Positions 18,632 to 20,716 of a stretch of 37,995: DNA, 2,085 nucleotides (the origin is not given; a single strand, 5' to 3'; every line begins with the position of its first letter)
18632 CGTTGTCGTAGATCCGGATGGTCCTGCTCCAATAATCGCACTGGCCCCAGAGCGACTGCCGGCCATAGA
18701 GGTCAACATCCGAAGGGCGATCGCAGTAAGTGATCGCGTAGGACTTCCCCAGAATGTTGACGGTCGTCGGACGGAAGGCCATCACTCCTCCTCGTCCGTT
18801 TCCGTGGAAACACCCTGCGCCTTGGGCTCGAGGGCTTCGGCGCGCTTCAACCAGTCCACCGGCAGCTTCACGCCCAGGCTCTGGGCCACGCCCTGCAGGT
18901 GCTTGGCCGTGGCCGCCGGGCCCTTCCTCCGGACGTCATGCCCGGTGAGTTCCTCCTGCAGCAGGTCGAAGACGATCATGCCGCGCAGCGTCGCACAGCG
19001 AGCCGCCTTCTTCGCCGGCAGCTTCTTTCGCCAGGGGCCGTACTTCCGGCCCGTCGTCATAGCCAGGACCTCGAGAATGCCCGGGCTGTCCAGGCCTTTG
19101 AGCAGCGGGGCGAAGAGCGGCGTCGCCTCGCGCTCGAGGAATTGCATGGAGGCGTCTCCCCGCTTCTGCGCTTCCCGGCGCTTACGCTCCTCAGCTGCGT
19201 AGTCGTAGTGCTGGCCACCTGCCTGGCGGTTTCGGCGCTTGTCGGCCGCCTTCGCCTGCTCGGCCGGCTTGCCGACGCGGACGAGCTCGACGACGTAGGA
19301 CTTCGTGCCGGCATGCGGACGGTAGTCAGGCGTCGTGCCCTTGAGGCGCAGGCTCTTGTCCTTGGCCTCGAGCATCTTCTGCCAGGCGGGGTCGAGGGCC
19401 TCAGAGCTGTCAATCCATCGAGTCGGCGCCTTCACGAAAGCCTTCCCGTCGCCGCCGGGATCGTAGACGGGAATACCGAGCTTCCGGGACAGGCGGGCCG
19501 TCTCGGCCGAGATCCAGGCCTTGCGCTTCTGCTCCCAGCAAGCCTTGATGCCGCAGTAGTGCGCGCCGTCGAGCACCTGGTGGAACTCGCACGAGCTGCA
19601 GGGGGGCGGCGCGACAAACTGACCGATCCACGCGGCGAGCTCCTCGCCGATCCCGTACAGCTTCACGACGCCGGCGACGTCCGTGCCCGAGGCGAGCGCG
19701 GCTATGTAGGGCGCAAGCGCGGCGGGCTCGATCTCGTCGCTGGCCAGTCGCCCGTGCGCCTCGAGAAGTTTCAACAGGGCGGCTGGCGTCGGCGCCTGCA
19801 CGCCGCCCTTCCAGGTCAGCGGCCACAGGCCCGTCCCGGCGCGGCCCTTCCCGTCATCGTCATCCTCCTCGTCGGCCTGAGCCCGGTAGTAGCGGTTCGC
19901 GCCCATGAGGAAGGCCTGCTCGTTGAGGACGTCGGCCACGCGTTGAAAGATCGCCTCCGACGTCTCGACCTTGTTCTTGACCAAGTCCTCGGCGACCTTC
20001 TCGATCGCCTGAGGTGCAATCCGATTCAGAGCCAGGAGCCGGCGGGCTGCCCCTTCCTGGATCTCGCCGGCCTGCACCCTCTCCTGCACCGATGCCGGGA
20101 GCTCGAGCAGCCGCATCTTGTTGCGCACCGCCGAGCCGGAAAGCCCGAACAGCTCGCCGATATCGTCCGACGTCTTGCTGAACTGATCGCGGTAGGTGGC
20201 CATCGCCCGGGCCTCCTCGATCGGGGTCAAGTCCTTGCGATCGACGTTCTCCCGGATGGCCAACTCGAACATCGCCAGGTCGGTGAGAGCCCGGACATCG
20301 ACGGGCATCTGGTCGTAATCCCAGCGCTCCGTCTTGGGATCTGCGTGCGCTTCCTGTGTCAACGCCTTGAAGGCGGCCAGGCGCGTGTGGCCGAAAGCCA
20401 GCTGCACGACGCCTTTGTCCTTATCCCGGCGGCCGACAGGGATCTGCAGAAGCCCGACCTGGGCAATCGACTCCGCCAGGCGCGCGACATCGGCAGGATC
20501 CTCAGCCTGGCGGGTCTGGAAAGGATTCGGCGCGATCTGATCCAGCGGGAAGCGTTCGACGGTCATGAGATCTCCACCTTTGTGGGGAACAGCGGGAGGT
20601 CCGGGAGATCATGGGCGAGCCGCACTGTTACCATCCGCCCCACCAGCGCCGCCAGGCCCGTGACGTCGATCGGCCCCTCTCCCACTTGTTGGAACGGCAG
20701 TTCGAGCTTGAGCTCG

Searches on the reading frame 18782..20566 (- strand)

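Call 55: search_protein_families(library=pfam, max_evalue=0.001, proteins=[window:18782-20566:-])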
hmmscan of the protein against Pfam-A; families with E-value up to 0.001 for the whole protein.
window:18782-20566:- (594 aa): 2 families
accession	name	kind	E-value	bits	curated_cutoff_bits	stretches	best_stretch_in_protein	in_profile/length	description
PF17762.8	HTH_ParB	-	4.3e-19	69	22.6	1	111-201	1-89/102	ParB HTH domain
PF02195.25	ParB_N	-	3e-07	30.8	26.3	1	3-108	3-94/95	ParB N-terminal domain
